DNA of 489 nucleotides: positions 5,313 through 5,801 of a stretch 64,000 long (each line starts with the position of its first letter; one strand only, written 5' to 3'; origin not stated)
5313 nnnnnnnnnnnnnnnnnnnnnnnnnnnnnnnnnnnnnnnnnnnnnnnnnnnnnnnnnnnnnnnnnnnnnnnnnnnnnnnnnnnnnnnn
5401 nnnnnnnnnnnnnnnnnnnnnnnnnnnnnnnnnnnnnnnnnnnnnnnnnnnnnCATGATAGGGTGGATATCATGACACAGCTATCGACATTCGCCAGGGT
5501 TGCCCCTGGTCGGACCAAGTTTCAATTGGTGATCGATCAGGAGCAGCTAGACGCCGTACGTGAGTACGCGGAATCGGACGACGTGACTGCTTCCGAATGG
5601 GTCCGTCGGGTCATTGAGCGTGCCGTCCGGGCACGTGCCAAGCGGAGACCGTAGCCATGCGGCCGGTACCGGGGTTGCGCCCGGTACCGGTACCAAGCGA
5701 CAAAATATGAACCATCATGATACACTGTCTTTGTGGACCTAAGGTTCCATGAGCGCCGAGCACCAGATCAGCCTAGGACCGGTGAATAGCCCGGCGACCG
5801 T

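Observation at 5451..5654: RHH DNA-binding gene whose start codon lies inside a related inverted repeat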

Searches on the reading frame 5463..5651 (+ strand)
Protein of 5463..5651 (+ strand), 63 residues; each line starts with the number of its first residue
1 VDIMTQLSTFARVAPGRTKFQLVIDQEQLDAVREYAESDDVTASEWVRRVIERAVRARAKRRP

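Call 7: search_protein_families(library=pfam, proteins=[window:5463-5651:+], max_evalue=1)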
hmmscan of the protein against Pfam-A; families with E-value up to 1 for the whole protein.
window:5463-5651:+ (63 aa): 3 families
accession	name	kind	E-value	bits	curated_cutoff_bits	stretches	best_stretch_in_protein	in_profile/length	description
PF19807.5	DUF6290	-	0.027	15.1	27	1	24-52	8-36/72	Family of unknown function (DUF6290)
PF12441.14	CopG_antitoxin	-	0.028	15.6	28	1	8-53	33-78/79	CopG antitoxin of type II toxin-antitoxin system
PF19891.5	DUF6364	-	0.12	13.3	27.3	1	18-49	3-34/70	Family of unknown function (DUF6364)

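Call 14: search_dna_similar(query=window:5463-5651:+, collection=phages, mode=protein, max_rows=30, max_evalue=1)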
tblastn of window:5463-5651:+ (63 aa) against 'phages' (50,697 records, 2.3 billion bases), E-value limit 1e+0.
No match.

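Call 15: find_homologous_proteins(query=window:5463-5651:+, max_evalue=0.01)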
Query window:5463-5651:+ (63 aa): 2 proteins with E <= 0.01 among 2 candidates.
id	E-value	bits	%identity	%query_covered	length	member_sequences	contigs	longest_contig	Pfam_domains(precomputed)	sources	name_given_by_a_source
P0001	1.9e-29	117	98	95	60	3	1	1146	-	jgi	-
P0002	6.8e-24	99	86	78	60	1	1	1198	-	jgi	jgi:hypothetical protein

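Call 16: search_protein_families(library=phrogs, proteins=[window:5463-5651:+], max_evalue=0.01)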
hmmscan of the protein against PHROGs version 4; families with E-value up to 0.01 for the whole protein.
window:5463-5651:+ (63 aa): 1 family
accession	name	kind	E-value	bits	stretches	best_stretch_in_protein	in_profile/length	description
phrog_876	-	transcription regulation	0.0032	18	1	15-55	65-105/239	transcriptional repressor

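Call 18: find_encoding_contigs(protein=P0001, flank=10000)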
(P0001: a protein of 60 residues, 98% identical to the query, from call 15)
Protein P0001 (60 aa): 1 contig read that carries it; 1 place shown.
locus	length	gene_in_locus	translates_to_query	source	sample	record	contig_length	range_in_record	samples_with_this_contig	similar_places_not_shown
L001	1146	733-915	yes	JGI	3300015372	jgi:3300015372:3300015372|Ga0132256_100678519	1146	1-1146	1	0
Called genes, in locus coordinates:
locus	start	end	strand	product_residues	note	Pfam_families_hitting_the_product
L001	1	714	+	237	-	?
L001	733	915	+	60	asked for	-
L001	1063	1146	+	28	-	?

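Call 19: find_encoding_contigs(protein=P0002, flank=10000)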
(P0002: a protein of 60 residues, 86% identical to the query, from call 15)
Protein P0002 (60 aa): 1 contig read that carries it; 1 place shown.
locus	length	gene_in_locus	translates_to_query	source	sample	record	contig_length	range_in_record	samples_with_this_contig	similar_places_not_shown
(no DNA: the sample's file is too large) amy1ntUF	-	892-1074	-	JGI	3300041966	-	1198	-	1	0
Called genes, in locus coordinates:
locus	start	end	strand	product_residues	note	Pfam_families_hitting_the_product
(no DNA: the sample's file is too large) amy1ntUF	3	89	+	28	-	?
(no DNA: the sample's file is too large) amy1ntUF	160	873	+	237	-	-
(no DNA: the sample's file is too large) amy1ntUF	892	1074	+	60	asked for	-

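Call 22: find_related_loci(query=window:5472-5651:+, collection=viral_contigs, flank=10000)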
Query window:5472-5651:+ (60 aa) in viral_contigs; peptide patterns used: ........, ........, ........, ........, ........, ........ (x = any residue, [..] = any of these).
54 stretches matched a pattern, but none encodes a relative of the query by tblastn (E <= 1e-3).

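Call 24: search_solved_structures(query=window:5463-5651:+, max_evalue=10, show_alignments=3)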
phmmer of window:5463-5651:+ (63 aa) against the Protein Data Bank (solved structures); distinct sequences matched with E-value up to 10: 0.

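Call 25: search_protein_families(library=ncbifam, proteins=[window:5463-5651:+], max_evalue=1)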
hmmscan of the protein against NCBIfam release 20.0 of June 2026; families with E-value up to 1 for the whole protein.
window:5463-5651:+ (63 aa): 5 families
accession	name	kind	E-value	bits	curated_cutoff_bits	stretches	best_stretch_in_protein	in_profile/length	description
NF053762.1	aCcr1_fam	equivalog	0.027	14.4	60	1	24-53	7-36/38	aCcr1 family cell cycle regulator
NF008671.0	PRK11675.1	equivalog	0.033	14.6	62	1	16-59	49-92/95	LexA regulated protein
NF038070.1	LmbU_fam_TF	subfamily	0.034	14.1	125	1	16-54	133-171/171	LmbU family transcriptional regulator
NF010256.0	PRK13702.1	subfamily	0.036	14.1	87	1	9-59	33-83/85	replication regulatory protein RepA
NF046040.1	RelB_antitoxin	equivalog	0.069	13.5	50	1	24-51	5-32/69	type II toxin-antitoxin system RelB family antitoxin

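Call 29: search_protein_representatives(protein=window:5472-5651:+)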
Query: 60 residues. Proteins with E-value up to 0.001 (for the whole library): 7; up to 1e-10: 1; up to 1e-30: 0. The best 7 are listed.
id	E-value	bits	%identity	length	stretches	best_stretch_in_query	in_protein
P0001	4.3e-30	116.9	98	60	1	1-60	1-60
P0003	5.8e-05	38.8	51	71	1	14-56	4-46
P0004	2.5e-04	36.8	50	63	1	4-49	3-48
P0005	6.5e-04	35.5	46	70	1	7-56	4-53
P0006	6.8e-04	35.4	46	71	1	5-58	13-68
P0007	9.6e-04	35.0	29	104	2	15-47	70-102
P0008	9.9e-04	34.9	29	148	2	16-56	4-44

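Call 30: predict_structure(protein=window:5472-5651:+)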
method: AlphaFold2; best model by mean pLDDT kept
length: 60 residues; sequences in the alignment: 1
mean_pLDDT: 65.0   pTM: 0.34
mean pLDDT of the five models: 65.0, 63.8, 63.2, 62.4, 58.5
residues with pLDDT >= 90: 0; 70-90: 21; 50-70: 37; < 50: 2
segments of 3 or more residues with pLDDT < 50: none
pLDDT, mean of each block of 10 residues (from residue 1): 55 56 72 65 74 67
secondary structure, 60 per line:
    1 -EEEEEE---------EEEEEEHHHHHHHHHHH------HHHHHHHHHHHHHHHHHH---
elements in order: E2-7 E17-22 H23-33 H40-57

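Call 33: search_solved_structures(query=A2, max_evalue=10, show_alignments=3)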
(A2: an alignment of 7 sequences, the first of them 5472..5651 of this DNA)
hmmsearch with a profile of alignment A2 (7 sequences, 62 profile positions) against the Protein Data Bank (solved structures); distinct sequences matched with E-value up to 10: 10.
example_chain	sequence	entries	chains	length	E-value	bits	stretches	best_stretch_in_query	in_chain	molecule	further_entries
5cwc_A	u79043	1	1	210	4.9e-06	29.5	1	24-49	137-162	Designed helical repeat protein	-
5cwg_A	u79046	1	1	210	1.9e-05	27.7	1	24-49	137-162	Designed helical repeat protein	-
8oo0_LP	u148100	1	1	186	0.095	15.8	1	13-39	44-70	60S ribosomal protein l17-like protein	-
7olc_LP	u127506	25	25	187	0.096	15.8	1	13-39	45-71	60S ribosomal protein l17-like protein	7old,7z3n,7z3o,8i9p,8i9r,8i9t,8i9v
5ceg_A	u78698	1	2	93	0.58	13.3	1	25-56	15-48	Addiction module antidote protein, CopG/Arc/MetJ family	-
6x0a_a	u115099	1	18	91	0.6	13.2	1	25-56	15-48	Putative addiction module antidote protein, CopG/Arc/MetJ family chimera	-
1ku2_A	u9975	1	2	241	1.4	12.1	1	39-58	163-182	sigma factor sigA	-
3ugo_A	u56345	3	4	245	1.4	12.1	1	39-58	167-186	RNA polymerase sigma factor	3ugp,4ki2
4xln_F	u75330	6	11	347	3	11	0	39-58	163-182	RNA polymerase sigma factor SigA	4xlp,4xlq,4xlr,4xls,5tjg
1l9u_H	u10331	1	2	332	4.1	10.6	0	39-58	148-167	SIGMA FACTOR SIGA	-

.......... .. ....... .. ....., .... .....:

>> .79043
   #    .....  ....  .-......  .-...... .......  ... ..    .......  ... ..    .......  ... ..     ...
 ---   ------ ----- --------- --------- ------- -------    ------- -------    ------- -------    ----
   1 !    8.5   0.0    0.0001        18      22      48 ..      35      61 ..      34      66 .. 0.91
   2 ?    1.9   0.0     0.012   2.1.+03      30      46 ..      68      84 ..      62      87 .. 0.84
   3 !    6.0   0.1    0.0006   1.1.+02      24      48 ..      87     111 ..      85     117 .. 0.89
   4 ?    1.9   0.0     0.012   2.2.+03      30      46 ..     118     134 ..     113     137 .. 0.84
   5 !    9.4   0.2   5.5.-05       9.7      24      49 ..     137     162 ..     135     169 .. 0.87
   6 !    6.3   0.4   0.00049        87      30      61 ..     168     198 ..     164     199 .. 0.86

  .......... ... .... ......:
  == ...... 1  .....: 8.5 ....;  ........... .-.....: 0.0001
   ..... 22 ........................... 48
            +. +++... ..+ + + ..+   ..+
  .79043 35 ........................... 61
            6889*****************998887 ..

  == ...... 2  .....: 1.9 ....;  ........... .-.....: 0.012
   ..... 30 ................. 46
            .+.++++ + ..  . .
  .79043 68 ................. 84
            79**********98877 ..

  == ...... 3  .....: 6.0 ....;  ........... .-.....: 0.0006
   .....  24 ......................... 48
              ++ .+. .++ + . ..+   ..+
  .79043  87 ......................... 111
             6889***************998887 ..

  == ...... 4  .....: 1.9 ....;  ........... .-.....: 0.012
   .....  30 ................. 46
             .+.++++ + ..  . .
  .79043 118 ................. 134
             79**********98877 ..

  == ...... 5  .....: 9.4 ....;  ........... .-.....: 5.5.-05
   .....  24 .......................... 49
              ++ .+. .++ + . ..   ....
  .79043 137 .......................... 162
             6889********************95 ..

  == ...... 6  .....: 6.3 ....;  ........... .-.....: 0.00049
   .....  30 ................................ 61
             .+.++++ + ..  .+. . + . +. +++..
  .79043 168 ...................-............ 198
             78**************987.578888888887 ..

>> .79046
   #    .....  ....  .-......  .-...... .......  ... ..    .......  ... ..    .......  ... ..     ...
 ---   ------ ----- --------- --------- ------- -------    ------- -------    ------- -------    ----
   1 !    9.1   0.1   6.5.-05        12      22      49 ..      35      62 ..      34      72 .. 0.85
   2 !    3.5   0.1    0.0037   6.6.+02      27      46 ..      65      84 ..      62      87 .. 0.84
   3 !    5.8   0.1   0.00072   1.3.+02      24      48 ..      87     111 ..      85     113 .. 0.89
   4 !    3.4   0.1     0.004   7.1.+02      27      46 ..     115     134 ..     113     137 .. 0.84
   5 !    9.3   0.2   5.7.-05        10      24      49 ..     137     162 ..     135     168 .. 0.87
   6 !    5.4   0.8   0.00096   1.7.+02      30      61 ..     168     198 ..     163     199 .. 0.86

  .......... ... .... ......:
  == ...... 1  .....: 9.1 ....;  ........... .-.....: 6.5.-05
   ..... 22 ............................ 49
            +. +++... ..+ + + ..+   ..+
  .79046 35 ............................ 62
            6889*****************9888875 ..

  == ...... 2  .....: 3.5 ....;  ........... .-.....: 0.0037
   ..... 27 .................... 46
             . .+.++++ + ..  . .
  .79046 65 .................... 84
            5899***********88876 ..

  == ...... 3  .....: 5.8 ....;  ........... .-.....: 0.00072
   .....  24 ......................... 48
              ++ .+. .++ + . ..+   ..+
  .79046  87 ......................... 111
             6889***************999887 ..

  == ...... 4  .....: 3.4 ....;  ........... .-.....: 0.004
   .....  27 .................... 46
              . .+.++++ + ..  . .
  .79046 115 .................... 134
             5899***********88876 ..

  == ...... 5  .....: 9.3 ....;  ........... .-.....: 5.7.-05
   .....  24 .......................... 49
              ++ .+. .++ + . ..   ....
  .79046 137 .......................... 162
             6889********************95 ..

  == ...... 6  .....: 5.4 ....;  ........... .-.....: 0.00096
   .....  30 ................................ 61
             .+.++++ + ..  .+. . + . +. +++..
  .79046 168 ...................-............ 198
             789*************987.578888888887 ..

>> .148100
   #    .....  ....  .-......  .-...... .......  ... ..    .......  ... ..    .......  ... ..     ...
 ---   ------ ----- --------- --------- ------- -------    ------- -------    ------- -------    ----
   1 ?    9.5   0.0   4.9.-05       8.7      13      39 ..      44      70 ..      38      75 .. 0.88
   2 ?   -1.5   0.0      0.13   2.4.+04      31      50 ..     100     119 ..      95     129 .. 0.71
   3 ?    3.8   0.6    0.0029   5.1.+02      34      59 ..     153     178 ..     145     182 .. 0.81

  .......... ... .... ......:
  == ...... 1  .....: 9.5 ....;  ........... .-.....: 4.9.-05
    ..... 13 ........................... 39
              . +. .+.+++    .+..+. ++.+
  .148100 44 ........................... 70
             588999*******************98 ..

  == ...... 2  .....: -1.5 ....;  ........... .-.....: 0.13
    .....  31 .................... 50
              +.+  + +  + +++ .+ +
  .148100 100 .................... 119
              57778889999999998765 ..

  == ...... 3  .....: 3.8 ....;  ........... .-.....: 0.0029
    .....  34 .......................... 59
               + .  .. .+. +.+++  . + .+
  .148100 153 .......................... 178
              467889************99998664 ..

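Call 34: find_encoding_contigs(protein=P0004, flank=10000)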
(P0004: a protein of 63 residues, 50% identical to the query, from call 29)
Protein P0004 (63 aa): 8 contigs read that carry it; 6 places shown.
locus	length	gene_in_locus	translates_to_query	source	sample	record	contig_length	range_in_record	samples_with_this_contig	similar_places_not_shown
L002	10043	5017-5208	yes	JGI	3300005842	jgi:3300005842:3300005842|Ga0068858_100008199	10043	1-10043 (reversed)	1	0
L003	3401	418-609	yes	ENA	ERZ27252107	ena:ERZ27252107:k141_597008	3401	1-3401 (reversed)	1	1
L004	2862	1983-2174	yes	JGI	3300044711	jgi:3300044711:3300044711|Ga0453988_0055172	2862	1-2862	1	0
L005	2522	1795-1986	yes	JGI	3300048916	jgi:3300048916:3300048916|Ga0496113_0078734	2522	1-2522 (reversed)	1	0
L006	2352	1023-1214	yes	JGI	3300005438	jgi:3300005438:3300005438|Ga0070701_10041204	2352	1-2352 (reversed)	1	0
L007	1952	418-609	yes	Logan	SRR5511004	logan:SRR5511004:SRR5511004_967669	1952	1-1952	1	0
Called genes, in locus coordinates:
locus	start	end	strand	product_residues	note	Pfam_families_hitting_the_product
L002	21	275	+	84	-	-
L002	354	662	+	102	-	-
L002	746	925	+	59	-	-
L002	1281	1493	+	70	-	-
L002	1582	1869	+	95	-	-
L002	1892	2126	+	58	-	-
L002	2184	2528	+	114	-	-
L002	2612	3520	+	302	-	-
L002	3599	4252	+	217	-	-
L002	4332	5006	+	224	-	PF10935:DUF2637 (weak)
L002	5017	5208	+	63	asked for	PF01402:RHH_1 (weak)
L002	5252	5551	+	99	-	-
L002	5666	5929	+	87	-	-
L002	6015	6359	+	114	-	-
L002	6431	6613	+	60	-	-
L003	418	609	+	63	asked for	PF01402:RHH_1 (weak)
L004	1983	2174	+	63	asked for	PF01402:RHH_1 (weak)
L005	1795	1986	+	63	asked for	PF01402:RHH_1 (weak)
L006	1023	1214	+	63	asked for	PF01402:RHH_1 (weak)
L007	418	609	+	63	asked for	PF01402:RHH_1 (weak)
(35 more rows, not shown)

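Call 35: find_encoding_contigs(protein=P0006, flank=10000)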
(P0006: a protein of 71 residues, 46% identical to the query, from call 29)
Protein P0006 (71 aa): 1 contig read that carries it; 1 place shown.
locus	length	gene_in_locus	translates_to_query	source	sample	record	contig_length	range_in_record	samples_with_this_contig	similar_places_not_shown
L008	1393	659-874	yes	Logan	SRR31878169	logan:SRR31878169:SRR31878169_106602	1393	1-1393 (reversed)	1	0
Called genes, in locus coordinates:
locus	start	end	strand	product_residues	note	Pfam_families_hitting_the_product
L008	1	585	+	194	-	?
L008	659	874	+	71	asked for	-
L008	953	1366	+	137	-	-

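Call 41: find_homologous_proteins(query=A2, max_evalue=0.001)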
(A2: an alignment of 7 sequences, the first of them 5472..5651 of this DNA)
Query A2 (7 sequences) (60 aa, profile of the alignment): 13 proteins with E <= 0.001 among 506 candidates.
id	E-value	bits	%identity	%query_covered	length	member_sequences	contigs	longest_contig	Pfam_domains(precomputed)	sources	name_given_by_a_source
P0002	3.0e-27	112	86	82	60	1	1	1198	-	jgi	jgi:hypothetical protein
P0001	3.6e-27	112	98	100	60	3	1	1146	-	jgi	-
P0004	5.0e-23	98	52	73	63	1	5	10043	PF01402.28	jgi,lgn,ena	jgi:hypothetical protein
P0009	5.4e-23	98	55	73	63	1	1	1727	PF01402.28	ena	-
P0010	7.1e-23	98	55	73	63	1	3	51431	PF01402.28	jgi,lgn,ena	-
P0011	1.2e-22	97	55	73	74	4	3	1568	PF01402.28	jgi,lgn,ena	-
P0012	2.9e-22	96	55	73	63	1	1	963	PF01402.28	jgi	jgi:hypothetical protein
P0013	2.1e-21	93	55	73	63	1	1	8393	PF01402.28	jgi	jgi:hypothetical protein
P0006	2.2e-21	93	50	67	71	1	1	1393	-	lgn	-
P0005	2.5e-20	90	43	88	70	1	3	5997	-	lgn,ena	-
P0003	4.6e-18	83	58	60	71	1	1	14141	-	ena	-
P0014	9.8e-17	78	50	73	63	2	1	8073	-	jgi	jgi:hypothetical protein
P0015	3.5e-16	77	42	87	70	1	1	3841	-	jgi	-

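Call 42: find_encoding_contigs(protein=P0010, flank=10000, max_places=3)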
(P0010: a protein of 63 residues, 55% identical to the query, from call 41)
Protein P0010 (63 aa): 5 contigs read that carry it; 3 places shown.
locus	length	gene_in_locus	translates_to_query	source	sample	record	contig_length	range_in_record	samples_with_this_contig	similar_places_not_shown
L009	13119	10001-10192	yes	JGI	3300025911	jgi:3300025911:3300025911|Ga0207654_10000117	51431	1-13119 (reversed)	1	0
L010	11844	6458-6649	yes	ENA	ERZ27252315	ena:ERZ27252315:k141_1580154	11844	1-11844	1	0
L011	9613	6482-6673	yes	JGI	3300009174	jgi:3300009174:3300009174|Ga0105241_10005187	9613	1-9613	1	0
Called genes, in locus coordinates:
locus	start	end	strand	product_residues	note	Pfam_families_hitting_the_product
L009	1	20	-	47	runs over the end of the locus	-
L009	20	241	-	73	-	-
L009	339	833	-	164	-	-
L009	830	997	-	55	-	-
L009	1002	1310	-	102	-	-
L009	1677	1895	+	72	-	-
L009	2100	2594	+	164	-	-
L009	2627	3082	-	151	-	-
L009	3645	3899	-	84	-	-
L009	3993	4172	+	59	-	-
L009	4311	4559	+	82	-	-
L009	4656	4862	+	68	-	-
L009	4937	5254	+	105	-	-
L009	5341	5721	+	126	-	PF26948:DUF8296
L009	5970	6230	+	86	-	-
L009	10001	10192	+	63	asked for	PF01402:RHH_1 (weak)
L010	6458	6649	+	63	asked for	PF01402:RHH_1 (weak)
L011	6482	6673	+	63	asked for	PF01402:RHH_1 (weak)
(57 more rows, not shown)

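Call 43: find_encoding_contigs(protein=P0003, flank=10000, max_places=2)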
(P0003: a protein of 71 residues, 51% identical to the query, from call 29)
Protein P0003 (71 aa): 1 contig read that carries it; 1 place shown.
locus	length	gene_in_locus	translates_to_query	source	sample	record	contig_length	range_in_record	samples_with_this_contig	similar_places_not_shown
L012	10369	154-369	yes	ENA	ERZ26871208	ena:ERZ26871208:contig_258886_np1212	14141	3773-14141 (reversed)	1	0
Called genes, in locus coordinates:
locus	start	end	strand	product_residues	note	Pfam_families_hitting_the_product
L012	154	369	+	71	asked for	-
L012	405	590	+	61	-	-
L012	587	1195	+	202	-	-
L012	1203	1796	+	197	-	-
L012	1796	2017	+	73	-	-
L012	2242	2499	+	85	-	-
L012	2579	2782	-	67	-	-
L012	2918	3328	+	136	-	-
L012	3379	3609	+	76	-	-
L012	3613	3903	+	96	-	PF00313:CSD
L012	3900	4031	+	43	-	-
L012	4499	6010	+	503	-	-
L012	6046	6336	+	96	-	-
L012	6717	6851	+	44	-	-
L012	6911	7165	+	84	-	-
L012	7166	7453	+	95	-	-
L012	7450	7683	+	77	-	-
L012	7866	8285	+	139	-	-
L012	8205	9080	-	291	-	PF00589:Phage_integrase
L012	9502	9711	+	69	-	-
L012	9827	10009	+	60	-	-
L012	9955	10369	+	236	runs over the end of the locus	-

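Call 44: find_encoding_contigs(protein=P0005, flank=6000, max_places=3)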
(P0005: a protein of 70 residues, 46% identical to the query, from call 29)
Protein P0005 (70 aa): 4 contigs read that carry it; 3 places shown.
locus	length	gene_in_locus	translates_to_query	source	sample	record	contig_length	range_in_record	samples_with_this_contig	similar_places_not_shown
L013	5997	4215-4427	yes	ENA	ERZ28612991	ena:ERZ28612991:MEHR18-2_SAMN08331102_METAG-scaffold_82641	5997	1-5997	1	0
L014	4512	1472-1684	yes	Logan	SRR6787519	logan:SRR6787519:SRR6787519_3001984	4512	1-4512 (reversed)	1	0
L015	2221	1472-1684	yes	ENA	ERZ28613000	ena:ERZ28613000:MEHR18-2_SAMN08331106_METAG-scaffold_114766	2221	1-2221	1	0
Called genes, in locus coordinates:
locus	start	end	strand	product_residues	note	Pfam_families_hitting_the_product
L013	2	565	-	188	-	?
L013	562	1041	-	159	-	PF05866:RusA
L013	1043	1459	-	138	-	PF00436:SSB (weak)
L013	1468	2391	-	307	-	PF12684:DUF3799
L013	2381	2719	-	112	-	-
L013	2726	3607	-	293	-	-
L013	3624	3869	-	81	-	-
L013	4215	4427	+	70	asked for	-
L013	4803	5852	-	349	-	-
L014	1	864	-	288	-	?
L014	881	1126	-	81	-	-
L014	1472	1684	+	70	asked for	-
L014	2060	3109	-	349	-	-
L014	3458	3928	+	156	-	-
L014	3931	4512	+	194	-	?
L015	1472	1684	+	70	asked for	-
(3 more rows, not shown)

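Call 59: search_protein_families(library=pfam, alignment_id=A3, max_evalue=0.1)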
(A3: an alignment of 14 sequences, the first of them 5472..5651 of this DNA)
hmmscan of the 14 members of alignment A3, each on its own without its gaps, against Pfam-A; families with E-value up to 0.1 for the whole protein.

A. member 1, window:5472-5651:+ (60 aa): 2 families
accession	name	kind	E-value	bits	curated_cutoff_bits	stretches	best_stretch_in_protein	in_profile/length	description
PF19807.5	DUF6290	-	0.025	15.2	27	1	21-49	8-36/72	Family of unknown function (DUF6290)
PF12441.14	CopG_antitoxin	-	0.027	15.7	28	1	6-50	34-78/79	CopG antitoxin of type II toxin-antitoxin system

B. families by the number of members that match (of 14 scanned): 8 families
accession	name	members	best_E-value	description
PF19807.5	DUF6290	10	0.0019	Family of unknown function (DUF6290)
PF21983.2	NikA-like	7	0.0092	Mobilization protein NikA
PF01402.27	RHH_1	6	2.3e-06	Ribbon-helix-helix protein, copG family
PF21408.2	MTR4-like_stalk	5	0.046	Exosome RNA helicase MTR4-like, stalk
PF07878.17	RHH_5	3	0.036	CopG-like RHH_1 or ribbon-helix-helix domain, RHH_5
PF08681.18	TacA1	2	0.001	Antitoxin TacA 1-like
PF12441.14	CopG_antitoxin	1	0.027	CopG antitoxin of type II toxin-antitoxin system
PF25096.1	DUF7808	1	0.088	Domain of unknown function (DUF7808)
